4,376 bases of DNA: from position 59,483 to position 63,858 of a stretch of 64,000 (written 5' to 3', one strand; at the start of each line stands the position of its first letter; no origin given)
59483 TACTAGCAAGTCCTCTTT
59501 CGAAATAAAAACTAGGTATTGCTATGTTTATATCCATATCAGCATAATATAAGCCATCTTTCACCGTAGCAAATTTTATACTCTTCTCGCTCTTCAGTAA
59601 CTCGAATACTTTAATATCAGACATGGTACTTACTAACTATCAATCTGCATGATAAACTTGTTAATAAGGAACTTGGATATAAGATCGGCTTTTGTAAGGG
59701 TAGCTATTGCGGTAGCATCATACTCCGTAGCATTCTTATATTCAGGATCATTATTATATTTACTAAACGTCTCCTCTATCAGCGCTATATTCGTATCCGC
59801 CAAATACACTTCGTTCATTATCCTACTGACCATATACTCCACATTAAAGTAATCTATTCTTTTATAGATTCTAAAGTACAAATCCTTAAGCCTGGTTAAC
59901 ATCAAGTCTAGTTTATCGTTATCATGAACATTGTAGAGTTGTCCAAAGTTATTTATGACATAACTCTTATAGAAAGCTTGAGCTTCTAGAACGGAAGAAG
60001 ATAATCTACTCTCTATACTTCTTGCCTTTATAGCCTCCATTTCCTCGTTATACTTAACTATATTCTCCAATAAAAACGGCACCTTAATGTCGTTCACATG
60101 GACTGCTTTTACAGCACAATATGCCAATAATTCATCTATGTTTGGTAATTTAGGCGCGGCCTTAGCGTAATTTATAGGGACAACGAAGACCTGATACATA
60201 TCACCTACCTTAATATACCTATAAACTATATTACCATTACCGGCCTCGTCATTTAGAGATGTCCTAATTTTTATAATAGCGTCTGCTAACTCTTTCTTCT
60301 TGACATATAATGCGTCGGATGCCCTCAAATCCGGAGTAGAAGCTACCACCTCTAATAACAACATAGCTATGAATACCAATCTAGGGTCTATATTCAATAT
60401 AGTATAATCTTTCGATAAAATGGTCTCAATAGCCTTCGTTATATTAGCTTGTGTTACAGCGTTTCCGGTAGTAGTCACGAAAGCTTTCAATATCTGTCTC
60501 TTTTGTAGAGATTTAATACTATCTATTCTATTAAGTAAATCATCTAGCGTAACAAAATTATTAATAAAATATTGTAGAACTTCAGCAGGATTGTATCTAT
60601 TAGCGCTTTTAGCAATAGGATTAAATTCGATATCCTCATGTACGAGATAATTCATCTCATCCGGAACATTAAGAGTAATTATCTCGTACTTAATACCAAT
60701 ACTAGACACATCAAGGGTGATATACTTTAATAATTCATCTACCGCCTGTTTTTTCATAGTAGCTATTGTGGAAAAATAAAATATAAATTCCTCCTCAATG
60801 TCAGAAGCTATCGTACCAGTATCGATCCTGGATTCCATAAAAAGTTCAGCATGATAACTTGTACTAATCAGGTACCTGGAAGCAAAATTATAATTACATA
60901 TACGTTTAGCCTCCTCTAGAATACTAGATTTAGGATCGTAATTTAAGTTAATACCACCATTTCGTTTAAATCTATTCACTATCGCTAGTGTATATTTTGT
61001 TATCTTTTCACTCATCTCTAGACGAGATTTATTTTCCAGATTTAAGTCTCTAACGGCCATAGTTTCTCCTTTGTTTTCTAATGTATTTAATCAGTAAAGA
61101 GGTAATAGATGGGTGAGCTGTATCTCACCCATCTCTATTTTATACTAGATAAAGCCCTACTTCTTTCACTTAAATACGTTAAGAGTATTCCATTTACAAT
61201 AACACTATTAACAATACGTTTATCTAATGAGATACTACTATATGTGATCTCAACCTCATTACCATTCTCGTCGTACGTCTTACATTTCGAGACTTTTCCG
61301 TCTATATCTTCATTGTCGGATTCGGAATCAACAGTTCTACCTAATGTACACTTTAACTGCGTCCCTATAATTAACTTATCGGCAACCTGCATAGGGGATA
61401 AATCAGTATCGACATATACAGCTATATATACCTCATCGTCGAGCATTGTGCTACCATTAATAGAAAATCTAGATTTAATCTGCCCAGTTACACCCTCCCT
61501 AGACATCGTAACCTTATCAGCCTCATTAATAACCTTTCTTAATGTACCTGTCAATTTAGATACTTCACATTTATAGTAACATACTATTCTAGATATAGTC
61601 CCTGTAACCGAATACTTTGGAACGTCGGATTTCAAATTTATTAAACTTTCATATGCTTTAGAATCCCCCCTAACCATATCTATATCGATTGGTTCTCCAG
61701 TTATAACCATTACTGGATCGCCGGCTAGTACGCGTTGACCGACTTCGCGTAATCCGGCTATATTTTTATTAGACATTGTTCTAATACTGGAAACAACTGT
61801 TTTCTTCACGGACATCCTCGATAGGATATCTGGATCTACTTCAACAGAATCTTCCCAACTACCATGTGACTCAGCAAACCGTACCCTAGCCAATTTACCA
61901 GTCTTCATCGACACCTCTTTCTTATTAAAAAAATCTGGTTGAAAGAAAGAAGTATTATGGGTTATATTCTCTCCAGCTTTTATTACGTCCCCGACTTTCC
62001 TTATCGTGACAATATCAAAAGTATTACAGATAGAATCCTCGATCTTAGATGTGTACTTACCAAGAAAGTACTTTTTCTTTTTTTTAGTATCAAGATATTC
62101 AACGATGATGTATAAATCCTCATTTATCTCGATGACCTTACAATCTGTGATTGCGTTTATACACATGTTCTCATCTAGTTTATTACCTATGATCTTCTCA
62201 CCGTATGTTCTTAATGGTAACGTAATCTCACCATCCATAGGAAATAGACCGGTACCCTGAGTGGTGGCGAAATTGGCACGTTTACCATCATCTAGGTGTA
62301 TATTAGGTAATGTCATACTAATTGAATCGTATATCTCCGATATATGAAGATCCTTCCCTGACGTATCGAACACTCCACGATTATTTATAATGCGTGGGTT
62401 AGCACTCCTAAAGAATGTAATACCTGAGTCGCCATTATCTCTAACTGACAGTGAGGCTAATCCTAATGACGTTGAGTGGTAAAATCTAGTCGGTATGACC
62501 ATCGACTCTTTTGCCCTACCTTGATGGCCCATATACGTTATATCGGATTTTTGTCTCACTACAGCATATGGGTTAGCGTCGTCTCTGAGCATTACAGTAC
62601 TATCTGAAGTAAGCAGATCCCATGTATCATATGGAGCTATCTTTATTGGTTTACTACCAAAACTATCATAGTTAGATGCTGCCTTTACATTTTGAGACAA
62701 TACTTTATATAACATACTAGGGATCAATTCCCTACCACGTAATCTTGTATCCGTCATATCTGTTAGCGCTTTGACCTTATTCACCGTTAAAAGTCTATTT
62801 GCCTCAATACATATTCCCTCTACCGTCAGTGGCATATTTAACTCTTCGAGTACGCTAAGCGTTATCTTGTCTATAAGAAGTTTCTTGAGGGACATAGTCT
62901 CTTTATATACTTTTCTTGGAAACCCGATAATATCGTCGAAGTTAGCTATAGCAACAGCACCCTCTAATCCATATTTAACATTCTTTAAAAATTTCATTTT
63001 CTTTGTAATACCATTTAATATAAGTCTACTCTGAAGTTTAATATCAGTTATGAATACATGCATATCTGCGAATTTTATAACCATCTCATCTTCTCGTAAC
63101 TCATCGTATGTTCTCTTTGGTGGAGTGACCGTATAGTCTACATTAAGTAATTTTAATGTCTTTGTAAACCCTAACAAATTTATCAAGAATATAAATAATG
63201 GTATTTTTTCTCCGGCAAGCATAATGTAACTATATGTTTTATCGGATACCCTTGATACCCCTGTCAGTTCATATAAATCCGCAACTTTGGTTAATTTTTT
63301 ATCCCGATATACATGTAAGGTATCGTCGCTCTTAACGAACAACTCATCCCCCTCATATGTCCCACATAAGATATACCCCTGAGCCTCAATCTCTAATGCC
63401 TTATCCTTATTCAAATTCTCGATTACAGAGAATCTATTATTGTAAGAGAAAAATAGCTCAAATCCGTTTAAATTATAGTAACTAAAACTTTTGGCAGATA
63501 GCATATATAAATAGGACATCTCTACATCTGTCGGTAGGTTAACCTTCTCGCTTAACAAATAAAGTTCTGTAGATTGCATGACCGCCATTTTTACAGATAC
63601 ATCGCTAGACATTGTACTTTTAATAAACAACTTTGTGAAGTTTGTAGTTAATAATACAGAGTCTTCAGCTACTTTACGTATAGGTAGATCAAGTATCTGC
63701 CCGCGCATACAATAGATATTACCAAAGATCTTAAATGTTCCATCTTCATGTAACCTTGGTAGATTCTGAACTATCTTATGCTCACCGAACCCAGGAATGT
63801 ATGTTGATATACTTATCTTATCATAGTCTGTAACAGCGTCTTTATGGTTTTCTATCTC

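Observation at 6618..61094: Recurrent T-tract + wTGAww core at a fixed distance from start codons: candidate phage-RNAP promoter family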

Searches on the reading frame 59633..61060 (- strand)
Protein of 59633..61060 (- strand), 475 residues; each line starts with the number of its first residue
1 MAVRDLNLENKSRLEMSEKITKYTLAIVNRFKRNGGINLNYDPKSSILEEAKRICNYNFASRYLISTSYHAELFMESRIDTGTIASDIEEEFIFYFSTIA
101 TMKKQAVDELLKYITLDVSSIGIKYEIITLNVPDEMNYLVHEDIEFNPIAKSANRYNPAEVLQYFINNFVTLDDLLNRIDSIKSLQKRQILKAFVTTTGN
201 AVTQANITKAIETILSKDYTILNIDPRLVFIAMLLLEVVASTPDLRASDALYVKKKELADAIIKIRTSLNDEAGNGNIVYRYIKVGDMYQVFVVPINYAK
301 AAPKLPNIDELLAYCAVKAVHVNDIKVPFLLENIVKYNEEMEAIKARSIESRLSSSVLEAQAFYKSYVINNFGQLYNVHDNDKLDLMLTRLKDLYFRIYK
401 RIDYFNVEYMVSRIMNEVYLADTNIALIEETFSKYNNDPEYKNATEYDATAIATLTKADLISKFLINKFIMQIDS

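Call 27: find_encoding_contigs(protein=window:59633-61060:-, flank=10000, max_places=10)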
Protein window:59633-61060:- (475 aa): 8 contigs read that carry it; 4 places shown.
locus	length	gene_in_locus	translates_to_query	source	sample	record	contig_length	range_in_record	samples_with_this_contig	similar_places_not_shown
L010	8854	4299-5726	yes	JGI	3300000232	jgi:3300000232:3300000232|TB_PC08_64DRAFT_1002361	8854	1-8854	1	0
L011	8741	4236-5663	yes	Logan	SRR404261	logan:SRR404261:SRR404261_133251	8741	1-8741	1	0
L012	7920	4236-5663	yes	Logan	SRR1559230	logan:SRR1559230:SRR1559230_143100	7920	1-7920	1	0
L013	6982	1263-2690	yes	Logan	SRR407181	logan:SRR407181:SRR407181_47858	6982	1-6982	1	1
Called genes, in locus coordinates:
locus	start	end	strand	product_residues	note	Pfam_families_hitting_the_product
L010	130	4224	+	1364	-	-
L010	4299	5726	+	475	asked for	-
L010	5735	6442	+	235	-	-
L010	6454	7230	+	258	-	PF20034:Peptidase_S80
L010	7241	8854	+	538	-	?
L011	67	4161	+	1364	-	-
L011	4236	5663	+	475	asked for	-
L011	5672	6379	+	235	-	-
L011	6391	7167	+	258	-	PF20034:Peptidase_S80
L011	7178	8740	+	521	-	?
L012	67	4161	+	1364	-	-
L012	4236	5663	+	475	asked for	-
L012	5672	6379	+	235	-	-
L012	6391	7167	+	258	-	PF20034:Peptidase_S80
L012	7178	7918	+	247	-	?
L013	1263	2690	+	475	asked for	-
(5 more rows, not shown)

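Call 29: find_homologous_proteins(query=L010:130-4224:+, max_evalue=1e-20)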
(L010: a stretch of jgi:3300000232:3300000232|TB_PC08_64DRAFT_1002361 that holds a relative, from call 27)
Query L010:130-4224:+ (1364 aa): 2 proteins with E <= 1e-20 among 8000 candidates.
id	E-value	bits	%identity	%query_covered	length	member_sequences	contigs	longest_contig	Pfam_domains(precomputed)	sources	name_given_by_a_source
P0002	0.0e+0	3024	100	100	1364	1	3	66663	-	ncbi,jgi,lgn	-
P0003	9.4e-48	181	25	49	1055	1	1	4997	-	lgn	-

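Call 33: search_solved_structures(query=L010:130-4224:+, max_evalue=0.001)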
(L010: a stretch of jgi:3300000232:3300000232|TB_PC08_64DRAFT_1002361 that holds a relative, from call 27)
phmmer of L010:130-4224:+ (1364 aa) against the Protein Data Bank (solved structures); distinct sequences matched with E-value up to 0.001: 0.

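Call 35: search_protein_families(library=phrogs, proteins=[window:59633-61060:-], max_evalue=0.01)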
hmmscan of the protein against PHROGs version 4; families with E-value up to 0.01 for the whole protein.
window:59633-61060:- (475 aa): 0 families

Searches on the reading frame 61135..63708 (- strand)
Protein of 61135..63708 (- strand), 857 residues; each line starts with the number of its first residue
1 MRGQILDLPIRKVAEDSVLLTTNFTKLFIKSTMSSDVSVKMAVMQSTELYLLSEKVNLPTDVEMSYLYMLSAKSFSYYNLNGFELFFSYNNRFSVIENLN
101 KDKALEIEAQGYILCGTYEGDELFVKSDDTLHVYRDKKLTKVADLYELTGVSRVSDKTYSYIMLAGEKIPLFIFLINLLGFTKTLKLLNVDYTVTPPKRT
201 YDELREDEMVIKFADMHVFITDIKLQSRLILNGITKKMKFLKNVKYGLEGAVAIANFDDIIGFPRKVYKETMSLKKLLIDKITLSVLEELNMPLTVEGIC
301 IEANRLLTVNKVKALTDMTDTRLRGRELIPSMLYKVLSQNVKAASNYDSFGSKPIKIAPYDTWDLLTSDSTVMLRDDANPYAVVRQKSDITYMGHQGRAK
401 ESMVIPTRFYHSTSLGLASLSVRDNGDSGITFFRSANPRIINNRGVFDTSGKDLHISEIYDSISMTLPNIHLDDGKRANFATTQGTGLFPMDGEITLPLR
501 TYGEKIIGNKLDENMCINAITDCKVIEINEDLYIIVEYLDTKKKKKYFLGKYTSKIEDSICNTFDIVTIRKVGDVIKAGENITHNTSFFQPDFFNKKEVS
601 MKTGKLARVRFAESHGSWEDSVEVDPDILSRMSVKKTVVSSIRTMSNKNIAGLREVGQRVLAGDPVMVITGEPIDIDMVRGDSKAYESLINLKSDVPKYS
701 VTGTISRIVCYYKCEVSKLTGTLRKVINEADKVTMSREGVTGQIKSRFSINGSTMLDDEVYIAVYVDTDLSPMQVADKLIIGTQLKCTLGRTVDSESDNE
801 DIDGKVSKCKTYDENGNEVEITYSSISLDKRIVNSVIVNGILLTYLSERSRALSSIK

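Call 5: search_protein_families(library=phrogs, proteins=[window:61135-63708:-])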
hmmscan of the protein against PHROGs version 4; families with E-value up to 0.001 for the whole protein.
window:61135-63708:- (857 aa): 3 families
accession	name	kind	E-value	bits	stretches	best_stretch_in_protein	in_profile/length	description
phrog_3148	-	DNA, RNA and nucleotide metabolism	1.4e-134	451.3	1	1-851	568-1414/1424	RNA polymerase beta subunit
phrog_14872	-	DNA, RNA and nucleotide metabolism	5.5e-53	181.1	1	159-854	685-1388/1393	RNA polymerase beta subunit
phrog_38251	-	DNA, RNA and nucleotide metabolism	5.8e-17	62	1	151-398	696-942/945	RNA polymerase beta subunit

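Call 7: search_dna_similar(query=window:61135-63708:-, collection=phages, mode=protein, max_rows=25)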
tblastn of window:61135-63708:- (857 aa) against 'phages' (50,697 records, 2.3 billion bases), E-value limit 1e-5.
Records with a match: 295; places in all: 295; records where one place covers at least 80% of the query: 242.
Best place of each record, by identity: <60% 295.
By first word of the organism name: Pseudomonas 80; Erwinia 62; Vibrio 23; Salmonella 23; Serratia 21; Klebsiella 16; Ralstonia 13; Bacillus 8; Staphylococcus 7; Aeromonas 5; and 18 more.
By host as written in the record: Erwinia amylovora 35; Pseudomonas aeruginosa 32; - 30; Erwinia amylovora ATCC 29780 19; Klebsiella pneumoniae 14; Pseudomonas aeruginosa PAO1 8; Ralstonia solanacearum 6; Ralstonia pseudosolanacearum 5; and 82 more.
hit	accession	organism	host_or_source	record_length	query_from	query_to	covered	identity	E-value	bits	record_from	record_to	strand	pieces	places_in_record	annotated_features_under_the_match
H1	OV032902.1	Vibrio phage vB_VpaM_sm033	-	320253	1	846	99%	26.6%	3e-65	244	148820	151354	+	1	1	RNA polymerase beta subunit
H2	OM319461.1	Vibrio phage C-ZP2022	Vibrio parahaemolyticus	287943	4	846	98%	26.4%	3e-37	271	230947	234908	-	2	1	RNA polymerase beta subunit | hypothetical protein | putative endonuclease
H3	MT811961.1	Vibrio phage vB_pir03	Vibrio harveyi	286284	4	846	98%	26.3%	2e-74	272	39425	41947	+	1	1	hypothetical protein (x2)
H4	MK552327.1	Pseudomonas phage Psa21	Pseudomonas syringae actinidae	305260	1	856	100%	25.5%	8e-66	246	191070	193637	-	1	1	putative RNA polymerase subunit beta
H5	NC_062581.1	Pseudomonas phage Psa21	Pseudomonas syringae actinidae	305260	1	856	100%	25.5%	8e-66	246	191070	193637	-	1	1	RNA polymerase beta subunit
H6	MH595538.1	Vibrio phage BONAISHI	Vibrio coralliilyticus LMG20984 (YB1)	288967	4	848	99%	25.8%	3e-27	246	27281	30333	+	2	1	RNA polymerase beta subunit (x2)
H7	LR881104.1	Klebsiella phage vB_KvM-Eowyn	-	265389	1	846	99%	25.6%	1e-54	212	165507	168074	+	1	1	hypothetical protein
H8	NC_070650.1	Klebsiella phage vB_KvM-Eowyn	-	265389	1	846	99%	25.6%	1e-54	212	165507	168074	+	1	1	hypothetical protein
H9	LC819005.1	Ralstonia phage FLC1-1B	Ralstonia pseudosolanacearum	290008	1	846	99%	25.5%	6e-54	210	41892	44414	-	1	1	putative RNA polymerase beta subunit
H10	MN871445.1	Serratia phage KpHz_2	Klebsiella pneumoniae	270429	1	846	99%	25.5%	2e-54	211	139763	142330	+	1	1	record has no annotation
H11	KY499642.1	Vibrio phage pVa-21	Vibrio alginolyticus rm-8403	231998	1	836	98%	25.7%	1e-56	218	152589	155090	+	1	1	putative DNA-directed RNA polymerase beta subunit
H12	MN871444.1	Serratia phage KpGz_1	Klebsiella pneumoniae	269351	1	852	99%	25.3%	2e-55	214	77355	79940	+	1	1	record has no annotation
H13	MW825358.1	Xanthomonas phage vB_XciM_LucasX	Xanthomonas citri 306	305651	1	849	99%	25.3%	2e-66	248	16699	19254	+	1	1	hypothetical protein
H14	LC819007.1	Ralstonia phage FLC4-3B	Ralstonia pseudosolanacearum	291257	1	846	99%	25.4%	1e-53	209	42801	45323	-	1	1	putative RNA polymerase beta subunit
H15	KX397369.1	Erwinia phage vB_EamM_Kwan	Erwinia amylovora ATCC 29780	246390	1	837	98%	25.6%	2e-59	227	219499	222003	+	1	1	putative DNA-directed RNA polymerase beta subunit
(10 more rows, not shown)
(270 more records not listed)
